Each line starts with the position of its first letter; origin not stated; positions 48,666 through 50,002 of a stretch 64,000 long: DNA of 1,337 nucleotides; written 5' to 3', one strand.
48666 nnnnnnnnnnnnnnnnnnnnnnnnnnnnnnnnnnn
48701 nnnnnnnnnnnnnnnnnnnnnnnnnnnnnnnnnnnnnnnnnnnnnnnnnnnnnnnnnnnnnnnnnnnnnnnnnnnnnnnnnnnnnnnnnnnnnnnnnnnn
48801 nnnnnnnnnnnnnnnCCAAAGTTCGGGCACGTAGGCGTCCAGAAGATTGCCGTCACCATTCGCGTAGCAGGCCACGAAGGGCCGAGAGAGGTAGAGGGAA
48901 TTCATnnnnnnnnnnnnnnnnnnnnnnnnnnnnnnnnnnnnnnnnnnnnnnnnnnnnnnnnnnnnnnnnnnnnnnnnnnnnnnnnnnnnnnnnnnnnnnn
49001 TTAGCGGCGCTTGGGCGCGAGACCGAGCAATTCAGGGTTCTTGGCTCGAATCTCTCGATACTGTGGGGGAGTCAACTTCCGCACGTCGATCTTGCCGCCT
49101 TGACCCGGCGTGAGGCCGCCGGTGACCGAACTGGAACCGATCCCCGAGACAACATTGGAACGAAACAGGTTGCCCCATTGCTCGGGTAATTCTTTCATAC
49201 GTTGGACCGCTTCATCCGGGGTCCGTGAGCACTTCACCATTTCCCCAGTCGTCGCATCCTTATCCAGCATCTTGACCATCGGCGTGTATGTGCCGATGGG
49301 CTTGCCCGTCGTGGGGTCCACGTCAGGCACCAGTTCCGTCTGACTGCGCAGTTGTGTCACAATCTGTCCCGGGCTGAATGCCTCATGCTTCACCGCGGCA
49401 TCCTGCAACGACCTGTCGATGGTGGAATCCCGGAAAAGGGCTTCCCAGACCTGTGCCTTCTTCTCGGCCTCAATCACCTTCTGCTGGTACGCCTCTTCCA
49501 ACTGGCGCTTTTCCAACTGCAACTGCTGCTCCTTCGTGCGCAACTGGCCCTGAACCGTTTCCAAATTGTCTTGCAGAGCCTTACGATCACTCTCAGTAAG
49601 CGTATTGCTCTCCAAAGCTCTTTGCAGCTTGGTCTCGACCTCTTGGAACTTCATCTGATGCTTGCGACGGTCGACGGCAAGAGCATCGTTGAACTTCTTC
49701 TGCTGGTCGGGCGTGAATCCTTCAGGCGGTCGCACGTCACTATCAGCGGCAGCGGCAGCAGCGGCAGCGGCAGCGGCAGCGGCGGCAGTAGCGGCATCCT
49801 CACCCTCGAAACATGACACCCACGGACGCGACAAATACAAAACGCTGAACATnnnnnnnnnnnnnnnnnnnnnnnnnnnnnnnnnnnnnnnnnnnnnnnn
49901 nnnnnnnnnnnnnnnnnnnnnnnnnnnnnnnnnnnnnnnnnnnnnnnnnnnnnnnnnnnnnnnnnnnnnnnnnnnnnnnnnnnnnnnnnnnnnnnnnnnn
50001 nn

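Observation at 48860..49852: Capsid and scaffold proteins share the N-terminal peptide LYLSRP(F/W)V(A/S)C(Y/F), encoded with different codons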

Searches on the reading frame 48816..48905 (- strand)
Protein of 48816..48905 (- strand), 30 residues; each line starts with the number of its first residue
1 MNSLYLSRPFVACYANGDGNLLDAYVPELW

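Call 58: search_protein_representatives(alignment_id=A3)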
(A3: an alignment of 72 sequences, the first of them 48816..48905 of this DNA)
Query: 72 sequences, 17 profile positions. Proteins with E-value up to 0.001 (for the whole library): 1; up to 1e-10: 0; up to 1e-30: 0. The best 1 are listed.
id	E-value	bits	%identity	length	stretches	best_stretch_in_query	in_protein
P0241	9.7e-04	34.7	-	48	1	2-17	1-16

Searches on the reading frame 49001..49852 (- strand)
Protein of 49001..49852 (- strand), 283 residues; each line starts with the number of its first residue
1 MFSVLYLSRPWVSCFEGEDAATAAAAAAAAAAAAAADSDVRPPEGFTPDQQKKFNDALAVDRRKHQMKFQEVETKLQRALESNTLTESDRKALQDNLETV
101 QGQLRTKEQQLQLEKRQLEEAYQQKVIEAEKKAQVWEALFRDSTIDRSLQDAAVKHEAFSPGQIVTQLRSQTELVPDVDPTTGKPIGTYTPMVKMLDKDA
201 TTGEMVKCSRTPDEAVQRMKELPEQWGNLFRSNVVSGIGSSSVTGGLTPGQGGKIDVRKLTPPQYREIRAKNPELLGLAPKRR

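Call 4: search_protein_families(library=pfam, proteins=[window:49001-49852:-], max_evalue=0.1)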
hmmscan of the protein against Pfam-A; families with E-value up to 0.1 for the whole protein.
window:49001-49852:- (283 aa): 2 families
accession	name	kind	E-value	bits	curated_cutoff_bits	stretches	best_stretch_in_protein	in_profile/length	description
PF15188.11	CCDC-167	-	0.011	16.4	27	1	75-112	22-59/84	Coiled-coil domain-containing protein 167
PF01125.22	BUD31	-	0.016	15.3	23.8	1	90-157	16-83/146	Pre-mRNA-splicing factor BUD31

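Call 5: search_protein_families(library=phrogs, proteins=[window:49001-49852:-], max_evalue=0.1)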
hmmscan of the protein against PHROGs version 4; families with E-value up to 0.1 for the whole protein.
window:49001-49852:- (283 aa): 2 families
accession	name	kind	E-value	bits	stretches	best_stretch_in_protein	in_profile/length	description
phrog_206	-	head and packaging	2.3e-07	31.8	1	58-275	31-255/263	head scaffolding protein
phrog_6663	-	unknown function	5.1e-07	30.7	1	81-253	71-233/263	-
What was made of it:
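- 49001..49852 (-): Scaffolding protein gene (283 aa). phrog_206 E 2.3e-7 (call 5).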

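Call 48: find_homologous_proteins(query=window:49001-49852:-, max_evalue=0.001)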
Query window:49001-49852:- (283 aa): 459 proteins with E <= 0.001 among 3689 candidates; the best 120 are listed.
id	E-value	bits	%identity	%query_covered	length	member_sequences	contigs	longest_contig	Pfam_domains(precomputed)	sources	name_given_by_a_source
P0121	9.6e-140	483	81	99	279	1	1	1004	-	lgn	-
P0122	8.8e-127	440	75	100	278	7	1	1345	-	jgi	jgi:hypothetical protein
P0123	4.7e-109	382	64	100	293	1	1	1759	-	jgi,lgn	-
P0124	5.2e-109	382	65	100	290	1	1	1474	-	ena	-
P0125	1.2e-108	381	64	100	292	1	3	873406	-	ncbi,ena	-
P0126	4.0e-108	379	64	100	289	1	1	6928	-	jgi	-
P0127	4.1e-108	379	64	100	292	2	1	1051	-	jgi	jgi:hypothetical protein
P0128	4.1e-108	379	64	100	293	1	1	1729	-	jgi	-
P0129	5.4e-108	379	65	100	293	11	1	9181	-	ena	-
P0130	5.5e-108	378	62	100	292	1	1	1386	-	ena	-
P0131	5.8e-108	378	64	100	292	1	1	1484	-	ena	-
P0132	1.1e-107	377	64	100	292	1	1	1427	-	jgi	-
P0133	2.6e-107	376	64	100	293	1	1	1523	-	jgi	-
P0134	3.3e-107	376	64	100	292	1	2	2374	-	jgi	jgi:hypothetical protein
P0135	3.7e-107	376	64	99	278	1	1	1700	-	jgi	jgi:hypothetical protein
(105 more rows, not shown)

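Call 68: predict_structure(alignment_id=A4)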
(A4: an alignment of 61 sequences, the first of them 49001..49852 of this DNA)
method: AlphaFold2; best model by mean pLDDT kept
length: 283 residues; sequences in the alignment: 61
mean_pLDDT: 74.2   pTM: 0.46
mean pLDDT of the five models: 74.2, 74.0, 74.0, 71.2, 70.3
residues with pLDDT >= 90: 68; 70-90: 130; 50-70: 24; < 50: 61
segments of 3 or more residues with pLDDT < 50: 1-44, 237-251
pLDDT, mean of each block of 10 residues (from residue 1): 45 41 47 38 57 79 77 71 68 83 86 91 94 94 93 91 92 87 85 85 82 91 84 57 39 68 84 75 52
secondary structure, 60 per line:
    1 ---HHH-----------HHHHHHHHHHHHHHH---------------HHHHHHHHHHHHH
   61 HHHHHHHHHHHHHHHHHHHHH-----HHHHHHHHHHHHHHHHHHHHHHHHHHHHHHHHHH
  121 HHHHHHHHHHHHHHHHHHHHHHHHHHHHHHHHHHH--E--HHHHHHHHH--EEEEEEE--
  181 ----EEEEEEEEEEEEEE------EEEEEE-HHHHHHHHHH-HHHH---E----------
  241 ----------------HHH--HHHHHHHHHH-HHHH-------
elements in order: H18-32 H48-81 H87-155 H161-169 E172-178 E185-198 E205-210 H212-221 H223-226 H262-271 H273-276
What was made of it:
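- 49808..49852 (-): Leader peptide of the scaffolding protein, codons 1-15: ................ AF2 pLDDT is below 50 (call 68).
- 49001..49852 (-): The AF2 model has long helices at 48-155, a small beta domain at 172-210 and C-terminal helices at 262-276 (call 68).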
